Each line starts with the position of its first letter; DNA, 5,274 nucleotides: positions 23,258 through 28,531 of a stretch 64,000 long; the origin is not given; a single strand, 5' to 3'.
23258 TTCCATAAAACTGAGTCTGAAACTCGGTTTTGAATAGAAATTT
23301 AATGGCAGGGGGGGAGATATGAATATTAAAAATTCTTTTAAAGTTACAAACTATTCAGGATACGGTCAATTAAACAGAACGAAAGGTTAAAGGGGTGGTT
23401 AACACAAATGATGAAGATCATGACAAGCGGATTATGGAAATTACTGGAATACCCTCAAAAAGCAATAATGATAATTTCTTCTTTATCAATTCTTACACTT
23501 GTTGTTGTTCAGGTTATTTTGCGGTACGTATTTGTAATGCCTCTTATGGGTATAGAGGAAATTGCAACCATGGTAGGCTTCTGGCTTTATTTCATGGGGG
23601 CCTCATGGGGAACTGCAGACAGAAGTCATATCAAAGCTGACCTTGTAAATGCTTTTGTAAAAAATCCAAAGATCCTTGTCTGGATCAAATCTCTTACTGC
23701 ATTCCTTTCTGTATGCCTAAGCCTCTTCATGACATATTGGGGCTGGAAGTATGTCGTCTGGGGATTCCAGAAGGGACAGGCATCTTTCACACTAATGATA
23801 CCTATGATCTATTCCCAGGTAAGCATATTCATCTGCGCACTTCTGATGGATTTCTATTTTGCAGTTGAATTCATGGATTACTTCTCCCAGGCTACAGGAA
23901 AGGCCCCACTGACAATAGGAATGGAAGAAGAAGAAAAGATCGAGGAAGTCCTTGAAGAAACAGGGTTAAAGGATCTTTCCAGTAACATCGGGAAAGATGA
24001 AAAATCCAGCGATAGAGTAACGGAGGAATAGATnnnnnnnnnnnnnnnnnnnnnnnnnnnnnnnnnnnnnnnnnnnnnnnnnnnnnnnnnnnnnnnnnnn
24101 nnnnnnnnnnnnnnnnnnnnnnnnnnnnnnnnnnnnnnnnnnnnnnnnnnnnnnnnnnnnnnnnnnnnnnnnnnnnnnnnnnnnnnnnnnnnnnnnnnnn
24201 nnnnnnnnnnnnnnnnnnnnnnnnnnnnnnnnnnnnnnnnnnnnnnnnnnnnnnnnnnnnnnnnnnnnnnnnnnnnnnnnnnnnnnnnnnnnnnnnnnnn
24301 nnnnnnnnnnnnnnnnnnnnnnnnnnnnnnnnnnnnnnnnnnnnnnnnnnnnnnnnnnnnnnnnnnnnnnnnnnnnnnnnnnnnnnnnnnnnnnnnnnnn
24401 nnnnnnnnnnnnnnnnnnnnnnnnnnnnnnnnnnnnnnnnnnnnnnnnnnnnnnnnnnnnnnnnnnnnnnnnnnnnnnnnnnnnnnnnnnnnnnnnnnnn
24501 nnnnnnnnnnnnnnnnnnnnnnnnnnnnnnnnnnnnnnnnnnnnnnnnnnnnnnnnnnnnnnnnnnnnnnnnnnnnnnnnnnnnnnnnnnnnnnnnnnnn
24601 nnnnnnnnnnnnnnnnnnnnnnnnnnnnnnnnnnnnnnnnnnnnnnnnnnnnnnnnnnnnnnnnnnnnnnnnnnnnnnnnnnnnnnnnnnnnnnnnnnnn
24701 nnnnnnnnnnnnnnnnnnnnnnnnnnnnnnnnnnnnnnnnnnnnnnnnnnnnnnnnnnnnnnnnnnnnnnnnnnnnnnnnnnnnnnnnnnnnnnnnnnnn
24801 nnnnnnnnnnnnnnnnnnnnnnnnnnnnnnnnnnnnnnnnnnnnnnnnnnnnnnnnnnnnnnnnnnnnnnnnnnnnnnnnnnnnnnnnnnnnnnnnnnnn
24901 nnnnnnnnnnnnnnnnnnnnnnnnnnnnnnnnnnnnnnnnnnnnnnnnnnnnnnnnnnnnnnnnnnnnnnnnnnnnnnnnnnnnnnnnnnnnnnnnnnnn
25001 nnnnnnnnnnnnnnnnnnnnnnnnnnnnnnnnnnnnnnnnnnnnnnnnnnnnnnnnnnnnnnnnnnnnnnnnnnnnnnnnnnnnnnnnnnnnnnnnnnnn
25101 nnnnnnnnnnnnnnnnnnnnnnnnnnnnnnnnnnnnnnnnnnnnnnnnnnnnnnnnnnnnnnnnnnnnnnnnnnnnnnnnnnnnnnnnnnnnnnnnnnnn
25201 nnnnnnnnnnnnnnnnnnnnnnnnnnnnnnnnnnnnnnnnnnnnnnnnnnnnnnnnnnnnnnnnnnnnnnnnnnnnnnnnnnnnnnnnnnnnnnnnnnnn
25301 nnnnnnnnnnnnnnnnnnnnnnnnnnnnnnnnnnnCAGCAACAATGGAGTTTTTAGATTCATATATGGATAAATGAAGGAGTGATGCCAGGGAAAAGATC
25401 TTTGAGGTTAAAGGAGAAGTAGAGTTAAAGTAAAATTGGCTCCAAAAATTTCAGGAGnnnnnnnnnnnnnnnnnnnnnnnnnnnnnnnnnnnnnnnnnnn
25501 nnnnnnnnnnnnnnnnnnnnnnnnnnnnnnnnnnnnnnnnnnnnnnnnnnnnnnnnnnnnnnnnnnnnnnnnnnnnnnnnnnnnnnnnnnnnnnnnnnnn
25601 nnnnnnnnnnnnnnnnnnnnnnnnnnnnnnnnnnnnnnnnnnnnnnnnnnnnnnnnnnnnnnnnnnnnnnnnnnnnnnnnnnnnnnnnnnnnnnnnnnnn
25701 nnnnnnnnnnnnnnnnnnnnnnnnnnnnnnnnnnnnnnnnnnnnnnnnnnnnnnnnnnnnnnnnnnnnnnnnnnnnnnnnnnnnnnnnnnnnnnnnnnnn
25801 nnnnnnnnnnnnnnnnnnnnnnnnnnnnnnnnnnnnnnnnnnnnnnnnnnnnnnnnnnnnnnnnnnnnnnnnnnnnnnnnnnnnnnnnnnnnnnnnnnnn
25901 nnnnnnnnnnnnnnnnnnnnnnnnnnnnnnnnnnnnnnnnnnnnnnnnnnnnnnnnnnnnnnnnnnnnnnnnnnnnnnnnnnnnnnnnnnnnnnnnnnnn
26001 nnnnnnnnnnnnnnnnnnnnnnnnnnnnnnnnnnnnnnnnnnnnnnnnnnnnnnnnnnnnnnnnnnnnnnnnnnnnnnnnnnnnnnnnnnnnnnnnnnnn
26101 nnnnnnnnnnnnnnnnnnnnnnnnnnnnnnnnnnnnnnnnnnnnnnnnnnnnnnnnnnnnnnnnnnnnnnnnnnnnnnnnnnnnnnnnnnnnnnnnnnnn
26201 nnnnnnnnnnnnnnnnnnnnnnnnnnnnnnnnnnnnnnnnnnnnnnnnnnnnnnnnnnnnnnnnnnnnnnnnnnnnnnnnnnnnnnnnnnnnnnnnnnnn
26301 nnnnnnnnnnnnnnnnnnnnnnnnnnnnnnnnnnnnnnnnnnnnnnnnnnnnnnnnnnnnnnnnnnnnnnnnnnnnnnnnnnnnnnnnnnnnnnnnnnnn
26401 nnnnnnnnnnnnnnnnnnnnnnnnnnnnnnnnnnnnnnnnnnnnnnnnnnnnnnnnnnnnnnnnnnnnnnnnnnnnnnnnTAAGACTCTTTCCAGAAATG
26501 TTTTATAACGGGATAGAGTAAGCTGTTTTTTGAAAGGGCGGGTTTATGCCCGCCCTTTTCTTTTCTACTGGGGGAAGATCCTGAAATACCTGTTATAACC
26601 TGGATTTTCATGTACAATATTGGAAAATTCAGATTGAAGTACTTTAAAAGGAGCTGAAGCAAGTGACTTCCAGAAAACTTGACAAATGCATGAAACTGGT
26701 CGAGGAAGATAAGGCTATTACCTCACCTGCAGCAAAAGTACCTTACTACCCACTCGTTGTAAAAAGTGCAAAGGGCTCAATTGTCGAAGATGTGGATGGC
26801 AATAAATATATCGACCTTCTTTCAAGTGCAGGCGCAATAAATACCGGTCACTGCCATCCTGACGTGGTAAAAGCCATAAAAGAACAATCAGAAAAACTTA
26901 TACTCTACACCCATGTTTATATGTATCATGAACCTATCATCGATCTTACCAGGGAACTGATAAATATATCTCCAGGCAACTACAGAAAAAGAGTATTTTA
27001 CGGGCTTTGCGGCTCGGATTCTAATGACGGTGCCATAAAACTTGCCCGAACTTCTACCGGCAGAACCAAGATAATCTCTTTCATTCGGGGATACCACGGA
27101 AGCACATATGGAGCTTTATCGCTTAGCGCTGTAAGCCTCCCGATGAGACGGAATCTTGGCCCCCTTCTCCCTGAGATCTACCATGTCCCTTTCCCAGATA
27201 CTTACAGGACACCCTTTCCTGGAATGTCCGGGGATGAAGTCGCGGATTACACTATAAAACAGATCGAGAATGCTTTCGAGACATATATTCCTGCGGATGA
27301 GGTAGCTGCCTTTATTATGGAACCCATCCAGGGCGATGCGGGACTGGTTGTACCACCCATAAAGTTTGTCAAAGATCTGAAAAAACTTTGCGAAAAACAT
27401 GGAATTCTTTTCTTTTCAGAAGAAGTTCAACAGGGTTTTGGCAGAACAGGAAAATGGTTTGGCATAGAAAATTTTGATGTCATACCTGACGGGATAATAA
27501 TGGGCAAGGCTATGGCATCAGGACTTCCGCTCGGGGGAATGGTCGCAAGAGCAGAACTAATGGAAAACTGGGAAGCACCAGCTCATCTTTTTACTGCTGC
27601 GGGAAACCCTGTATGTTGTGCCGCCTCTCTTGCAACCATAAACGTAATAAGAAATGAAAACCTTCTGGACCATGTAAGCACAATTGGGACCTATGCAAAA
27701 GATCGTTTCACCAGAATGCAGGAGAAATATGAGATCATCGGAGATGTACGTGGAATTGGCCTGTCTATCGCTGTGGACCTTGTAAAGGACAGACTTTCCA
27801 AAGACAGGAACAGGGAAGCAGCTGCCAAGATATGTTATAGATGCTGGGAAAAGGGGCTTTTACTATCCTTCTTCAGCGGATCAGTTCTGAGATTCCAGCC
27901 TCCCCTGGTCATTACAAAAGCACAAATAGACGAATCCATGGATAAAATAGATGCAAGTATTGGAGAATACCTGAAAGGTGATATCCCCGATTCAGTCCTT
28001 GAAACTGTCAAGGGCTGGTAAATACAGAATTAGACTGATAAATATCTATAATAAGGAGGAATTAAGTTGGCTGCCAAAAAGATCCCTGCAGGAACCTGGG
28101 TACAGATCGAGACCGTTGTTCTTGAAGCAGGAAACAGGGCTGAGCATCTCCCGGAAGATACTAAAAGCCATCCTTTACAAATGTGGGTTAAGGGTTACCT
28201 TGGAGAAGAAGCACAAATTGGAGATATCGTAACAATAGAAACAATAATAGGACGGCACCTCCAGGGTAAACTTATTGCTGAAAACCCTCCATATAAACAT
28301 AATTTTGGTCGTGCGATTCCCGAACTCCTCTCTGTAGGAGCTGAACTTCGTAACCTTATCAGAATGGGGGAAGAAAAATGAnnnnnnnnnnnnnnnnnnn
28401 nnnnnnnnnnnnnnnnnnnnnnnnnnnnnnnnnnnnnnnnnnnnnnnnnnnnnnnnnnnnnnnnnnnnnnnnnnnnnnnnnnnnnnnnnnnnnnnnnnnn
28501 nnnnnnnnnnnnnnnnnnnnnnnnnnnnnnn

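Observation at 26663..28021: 'GABA aminotransferase' that is probably an amino-acid racemase, with an atypical PLP-binding motif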

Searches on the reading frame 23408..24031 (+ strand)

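Call 4: search_protein_families(library=pfam, proteins=[window:23408-24031:+], max_evalue=0.00001)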
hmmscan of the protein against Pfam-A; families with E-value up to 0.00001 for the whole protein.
window:23408-24031:+ (207 aa): 1 family
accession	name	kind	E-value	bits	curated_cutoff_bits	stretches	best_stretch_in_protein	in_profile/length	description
PF04290.18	DctQ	-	2.6e-18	66.6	28.3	1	29-155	2-126/132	Tripartite ATP-independent periplasmic transporters, DctQ component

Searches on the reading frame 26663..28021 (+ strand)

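Call 4: search_protein_families(library=pfam, proteins=[window:26663-28021:+], max_evalue=0.00001)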
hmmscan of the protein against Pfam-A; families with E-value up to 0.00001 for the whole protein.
window:26663-28021:+ (452 aa): 1 family
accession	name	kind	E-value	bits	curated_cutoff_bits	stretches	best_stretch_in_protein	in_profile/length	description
PF00202.27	Aminotran_3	-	8e-111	371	30.5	1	28-431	8-401/403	Aminotransferase class-III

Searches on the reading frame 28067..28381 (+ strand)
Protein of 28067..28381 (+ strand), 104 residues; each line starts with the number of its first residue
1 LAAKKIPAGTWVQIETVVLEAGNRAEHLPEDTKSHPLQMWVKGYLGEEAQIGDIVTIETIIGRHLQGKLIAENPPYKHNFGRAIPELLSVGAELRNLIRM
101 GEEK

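Call 4: search_protein_families(library=pfam, proteins=[window:28067-28381:+], max_evalue=0.00001)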
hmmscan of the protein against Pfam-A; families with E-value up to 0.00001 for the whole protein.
window:28067-28381:+ (104 aa): 1 family
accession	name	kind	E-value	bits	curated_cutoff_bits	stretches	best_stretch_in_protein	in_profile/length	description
PF22010.2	OrtA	-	2.1e-38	130.6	27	1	6-97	2-93/94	AKP thiolase subunit OrtA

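Call 7: search_protein_families(library=ncbifam, proteins=[window:28067-28381:+], max_evalue=1e-10)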
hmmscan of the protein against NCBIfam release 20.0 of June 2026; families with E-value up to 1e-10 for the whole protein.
window:28067-28381:+ (104 aa): 1 family
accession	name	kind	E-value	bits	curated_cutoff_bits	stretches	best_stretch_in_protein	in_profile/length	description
NF040739.1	ornith_OrtA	equivalog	1.3e-38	131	70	1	7-98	2-93/93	2-amino-4-oxopentanoate thiolase subunit OrtA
